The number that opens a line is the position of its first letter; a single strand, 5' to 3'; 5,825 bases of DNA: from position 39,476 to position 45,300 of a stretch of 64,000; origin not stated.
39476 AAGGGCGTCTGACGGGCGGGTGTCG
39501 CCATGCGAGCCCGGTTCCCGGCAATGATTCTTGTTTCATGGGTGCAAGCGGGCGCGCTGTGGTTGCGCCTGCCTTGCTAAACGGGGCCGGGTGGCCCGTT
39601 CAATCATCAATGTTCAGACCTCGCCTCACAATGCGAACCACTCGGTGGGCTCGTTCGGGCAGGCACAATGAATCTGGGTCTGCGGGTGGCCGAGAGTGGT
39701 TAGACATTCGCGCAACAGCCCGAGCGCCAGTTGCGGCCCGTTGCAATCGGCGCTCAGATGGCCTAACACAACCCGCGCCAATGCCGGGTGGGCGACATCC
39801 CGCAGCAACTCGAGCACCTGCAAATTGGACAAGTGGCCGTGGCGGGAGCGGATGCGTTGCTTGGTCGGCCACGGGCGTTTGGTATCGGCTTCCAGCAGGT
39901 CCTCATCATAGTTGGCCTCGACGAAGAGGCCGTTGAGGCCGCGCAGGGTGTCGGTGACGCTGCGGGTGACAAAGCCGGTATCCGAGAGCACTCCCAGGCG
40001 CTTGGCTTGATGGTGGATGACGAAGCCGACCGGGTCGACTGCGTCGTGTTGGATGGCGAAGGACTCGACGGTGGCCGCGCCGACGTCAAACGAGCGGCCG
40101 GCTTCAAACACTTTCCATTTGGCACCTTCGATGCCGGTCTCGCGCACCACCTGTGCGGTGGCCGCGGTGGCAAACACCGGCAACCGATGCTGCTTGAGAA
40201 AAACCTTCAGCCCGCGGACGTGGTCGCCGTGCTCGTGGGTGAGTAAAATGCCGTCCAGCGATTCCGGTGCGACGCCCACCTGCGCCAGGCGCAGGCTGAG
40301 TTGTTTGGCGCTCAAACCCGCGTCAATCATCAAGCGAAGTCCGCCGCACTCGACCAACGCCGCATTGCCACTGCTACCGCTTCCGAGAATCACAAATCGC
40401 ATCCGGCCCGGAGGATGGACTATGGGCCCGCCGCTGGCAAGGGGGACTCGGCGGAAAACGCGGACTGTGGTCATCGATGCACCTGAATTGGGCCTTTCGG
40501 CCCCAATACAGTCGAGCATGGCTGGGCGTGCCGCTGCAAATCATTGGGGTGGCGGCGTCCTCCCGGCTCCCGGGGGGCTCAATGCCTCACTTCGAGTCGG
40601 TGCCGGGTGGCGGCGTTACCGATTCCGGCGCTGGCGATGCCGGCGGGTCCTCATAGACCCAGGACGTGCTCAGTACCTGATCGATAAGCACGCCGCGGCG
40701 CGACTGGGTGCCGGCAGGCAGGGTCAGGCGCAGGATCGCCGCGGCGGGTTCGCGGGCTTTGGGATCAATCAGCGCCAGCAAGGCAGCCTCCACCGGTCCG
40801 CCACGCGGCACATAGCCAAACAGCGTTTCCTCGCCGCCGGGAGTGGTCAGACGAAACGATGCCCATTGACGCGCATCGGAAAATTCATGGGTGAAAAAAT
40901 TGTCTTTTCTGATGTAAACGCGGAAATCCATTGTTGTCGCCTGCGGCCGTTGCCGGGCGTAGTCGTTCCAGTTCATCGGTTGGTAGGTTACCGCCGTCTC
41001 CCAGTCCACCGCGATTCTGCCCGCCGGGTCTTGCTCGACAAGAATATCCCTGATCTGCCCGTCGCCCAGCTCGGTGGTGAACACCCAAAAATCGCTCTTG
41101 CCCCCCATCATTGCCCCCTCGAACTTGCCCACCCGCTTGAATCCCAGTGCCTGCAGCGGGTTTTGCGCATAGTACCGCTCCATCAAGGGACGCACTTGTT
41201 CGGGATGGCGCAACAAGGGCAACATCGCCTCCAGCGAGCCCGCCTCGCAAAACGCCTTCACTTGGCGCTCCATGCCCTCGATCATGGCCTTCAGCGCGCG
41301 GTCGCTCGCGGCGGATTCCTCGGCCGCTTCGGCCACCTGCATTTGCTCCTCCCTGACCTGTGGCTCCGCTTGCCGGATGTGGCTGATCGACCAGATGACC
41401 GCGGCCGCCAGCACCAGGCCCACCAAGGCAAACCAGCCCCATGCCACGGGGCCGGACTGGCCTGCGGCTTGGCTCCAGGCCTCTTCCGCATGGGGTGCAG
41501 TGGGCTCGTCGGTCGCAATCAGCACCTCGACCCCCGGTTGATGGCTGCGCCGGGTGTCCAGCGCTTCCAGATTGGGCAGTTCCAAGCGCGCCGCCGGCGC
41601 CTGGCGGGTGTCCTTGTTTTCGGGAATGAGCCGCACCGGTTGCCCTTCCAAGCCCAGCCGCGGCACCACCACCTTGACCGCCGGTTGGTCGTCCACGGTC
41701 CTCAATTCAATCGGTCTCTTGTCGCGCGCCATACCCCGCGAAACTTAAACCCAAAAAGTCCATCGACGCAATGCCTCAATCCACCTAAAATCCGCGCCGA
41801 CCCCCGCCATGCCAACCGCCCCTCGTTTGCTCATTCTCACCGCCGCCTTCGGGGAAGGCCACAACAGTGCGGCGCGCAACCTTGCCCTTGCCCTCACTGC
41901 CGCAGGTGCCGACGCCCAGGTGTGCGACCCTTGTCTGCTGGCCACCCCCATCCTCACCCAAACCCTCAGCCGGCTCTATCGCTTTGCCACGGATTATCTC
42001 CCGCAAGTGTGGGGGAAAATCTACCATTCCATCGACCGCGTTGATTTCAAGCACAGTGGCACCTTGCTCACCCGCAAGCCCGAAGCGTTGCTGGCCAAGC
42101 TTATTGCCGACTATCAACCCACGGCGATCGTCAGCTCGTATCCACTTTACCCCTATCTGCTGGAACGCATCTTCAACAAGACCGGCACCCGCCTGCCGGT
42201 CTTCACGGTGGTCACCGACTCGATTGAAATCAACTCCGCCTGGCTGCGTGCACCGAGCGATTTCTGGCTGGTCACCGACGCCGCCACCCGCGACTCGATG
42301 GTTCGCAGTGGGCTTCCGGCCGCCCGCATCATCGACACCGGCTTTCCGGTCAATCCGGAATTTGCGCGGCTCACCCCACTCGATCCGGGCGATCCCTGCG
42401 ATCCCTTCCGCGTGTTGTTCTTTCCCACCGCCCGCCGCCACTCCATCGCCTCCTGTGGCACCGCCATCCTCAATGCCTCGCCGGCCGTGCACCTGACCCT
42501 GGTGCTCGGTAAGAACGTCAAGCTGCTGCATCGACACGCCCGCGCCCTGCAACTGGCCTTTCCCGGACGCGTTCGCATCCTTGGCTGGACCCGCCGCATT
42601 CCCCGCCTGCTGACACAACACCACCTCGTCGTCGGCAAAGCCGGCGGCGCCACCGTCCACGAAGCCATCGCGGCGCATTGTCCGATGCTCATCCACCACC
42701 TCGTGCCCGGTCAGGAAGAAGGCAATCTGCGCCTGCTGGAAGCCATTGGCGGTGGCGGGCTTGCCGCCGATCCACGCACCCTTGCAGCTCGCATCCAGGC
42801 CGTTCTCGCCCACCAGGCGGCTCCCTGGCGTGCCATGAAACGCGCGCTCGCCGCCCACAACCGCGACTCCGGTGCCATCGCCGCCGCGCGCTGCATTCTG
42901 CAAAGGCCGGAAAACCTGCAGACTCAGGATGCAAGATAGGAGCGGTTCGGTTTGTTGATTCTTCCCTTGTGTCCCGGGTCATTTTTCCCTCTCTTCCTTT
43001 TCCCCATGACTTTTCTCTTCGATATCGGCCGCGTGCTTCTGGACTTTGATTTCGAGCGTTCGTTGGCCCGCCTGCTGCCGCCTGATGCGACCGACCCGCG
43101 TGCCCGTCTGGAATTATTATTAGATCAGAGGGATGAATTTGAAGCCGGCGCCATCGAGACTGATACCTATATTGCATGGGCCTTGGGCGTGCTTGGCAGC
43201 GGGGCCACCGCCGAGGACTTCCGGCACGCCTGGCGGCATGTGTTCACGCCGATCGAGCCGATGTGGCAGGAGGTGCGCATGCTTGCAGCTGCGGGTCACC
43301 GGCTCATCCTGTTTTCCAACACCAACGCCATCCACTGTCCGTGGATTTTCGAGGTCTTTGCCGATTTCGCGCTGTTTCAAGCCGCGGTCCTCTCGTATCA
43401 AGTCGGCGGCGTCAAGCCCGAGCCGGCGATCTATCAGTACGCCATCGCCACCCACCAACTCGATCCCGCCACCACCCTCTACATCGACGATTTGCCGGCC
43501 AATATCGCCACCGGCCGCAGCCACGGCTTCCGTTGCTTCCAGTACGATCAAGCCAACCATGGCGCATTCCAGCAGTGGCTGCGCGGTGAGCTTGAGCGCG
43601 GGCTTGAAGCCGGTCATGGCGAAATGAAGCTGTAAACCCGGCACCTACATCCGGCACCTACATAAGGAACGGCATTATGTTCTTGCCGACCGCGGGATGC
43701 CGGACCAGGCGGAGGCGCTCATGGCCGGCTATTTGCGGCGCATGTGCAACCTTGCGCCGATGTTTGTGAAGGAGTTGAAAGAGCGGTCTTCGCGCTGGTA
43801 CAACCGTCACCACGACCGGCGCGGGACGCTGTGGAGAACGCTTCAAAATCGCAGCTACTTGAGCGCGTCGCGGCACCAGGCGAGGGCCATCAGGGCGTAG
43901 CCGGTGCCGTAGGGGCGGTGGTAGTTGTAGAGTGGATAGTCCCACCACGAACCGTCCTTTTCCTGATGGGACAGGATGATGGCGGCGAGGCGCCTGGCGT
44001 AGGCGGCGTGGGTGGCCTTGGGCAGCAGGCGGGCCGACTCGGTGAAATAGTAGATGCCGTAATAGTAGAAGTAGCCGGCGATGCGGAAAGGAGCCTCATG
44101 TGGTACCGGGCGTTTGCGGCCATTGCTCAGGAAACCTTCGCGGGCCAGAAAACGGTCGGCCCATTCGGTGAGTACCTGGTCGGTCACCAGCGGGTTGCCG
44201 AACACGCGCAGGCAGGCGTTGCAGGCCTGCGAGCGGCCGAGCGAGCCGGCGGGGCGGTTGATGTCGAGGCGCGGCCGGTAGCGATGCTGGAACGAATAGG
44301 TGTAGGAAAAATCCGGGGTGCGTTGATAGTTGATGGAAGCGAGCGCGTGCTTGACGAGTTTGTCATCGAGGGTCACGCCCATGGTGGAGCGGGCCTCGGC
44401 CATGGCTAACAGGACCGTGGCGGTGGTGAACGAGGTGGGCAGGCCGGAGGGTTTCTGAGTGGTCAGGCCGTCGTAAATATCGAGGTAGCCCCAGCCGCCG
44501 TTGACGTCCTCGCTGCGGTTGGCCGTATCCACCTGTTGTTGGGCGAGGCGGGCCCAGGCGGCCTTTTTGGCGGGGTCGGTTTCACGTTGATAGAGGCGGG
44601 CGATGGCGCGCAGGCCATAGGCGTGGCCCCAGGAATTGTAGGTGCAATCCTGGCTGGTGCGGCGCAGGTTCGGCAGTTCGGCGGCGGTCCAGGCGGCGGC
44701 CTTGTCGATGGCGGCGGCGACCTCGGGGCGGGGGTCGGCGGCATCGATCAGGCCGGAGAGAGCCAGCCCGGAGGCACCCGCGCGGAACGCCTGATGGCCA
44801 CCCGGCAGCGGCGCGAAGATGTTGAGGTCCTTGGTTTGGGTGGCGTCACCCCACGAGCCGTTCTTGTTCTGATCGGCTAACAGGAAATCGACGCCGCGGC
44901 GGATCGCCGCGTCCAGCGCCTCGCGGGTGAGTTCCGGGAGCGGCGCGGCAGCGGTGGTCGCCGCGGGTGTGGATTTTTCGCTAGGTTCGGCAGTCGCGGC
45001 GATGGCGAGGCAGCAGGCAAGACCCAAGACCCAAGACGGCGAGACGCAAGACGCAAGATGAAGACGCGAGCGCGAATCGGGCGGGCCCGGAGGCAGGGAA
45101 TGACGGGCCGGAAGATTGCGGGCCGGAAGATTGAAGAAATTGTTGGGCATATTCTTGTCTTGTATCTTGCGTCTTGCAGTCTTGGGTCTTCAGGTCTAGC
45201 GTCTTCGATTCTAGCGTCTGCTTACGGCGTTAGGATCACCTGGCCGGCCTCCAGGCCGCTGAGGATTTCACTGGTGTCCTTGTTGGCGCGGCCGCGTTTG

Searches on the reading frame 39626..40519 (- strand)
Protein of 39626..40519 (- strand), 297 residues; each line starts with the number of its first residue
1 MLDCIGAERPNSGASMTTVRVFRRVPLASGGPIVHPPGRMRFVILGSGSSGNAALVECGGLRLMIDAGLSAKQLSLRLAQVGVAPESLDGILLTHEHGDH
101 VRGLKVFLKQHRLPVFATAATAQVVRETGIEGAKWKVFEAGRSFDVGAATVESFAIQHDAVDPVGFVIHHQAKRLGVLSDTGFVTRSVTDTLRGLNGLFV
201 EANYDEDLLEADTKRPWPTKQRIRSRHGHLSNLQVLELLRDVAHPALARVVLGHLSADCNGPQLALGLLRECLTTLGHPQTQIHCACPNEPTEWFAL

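Call 26: search_protein_families(library=pfam, proteins=[window:39626-40519:-])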
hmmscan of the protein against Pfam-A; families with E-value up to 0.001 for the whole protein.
window:39626-40519:- (297 aa): 4 families
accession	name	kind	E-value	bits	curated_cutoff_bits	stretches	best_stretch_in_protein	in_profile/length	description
PF12706.13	Lactamase_B_2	-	4e-23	82.5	27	1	62-254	2-199/200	Beta-lactamase superfamily domain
PF00753.33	Lactamase_B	-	3e-14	53.8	22.7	1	49-201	4-169/196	Metallo-beta-lactamase superfamily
PF23023.1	Anti-Pycsar_Apyc1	-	8.7e-09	35.6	50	1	51-108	20-74/250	Anti-Pycsar protein Apyc1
PF16661.11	Lactamase_B_6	-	0.00065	19.6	27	1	55-162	1-114/193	Metallo-beta-lactamase superfamily domain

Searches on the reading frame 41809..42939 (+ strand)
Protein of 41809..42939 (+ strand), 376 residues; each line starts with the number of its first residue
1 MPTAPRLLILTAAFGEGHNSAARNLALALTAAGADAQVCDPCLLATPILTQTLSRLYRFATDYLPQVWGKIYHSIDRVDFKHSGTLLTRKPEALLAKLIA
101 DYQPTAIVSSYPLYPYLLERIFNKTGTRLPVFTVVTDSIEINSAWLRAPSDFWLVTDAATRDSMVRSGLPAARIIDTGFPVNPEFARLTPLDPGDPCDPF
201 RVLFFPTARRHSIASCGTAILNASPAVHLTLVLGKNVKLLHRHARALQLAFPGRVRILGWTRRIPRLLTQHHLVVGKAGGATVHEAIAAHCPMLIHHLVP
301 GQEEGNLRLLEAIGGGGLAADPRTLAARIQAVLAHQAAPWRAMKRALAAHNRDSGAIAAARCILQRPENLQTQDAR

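Call 26: search_protein_families(library=pfam, proteins=[window:41809-42939:+])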
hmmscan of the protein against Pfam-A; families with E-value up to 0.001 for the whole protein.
window:41809-42939:+ (376 aa): 1 family
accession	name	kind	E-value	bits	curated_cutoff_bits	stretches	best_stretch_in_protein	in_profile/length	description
PF06925.17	MGDG_synth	-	5.4e-15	56.3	25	1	18-181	1-169/169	Monogalactosyldiacylglycerol (MGDG) synthase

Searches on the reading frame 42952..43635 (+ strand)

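Call 26: search_protein_families(library=pfam, proteins=[window:42952-43635:+])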
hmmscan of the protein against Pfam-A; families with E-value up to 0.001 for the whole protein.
window:42952-43635:+ (227 aa): 2 families
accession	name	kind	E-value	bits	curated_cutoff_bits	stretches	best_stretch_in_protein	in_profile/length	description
PF00702.32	Hydrolase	-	2.3e-08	35.1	26.4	1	97-192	96-191/191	haloacid dehalogenase-like hydrolase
PF13419.12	HAD_2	-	6.5e-07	30.1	23.8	1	97-196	77-176/178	Haloacid dehalogenase-like hydrolase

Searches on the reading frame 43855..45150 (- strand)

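Call 26: search_protein_families(library=pfam, proteins=[window:43855-45150:-])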
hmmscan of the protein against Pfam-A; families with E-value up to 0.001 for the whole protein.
window:43855-45150:- (431 aa): 1 family
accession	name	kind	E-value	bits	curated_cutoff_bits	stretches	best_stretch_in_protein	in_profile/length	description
PF13243.12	SQHop_cyclase_C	-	2.7e-08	33.7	26.1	0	58-106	242-290/319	Squalene-hopene cyclase C-terminal domain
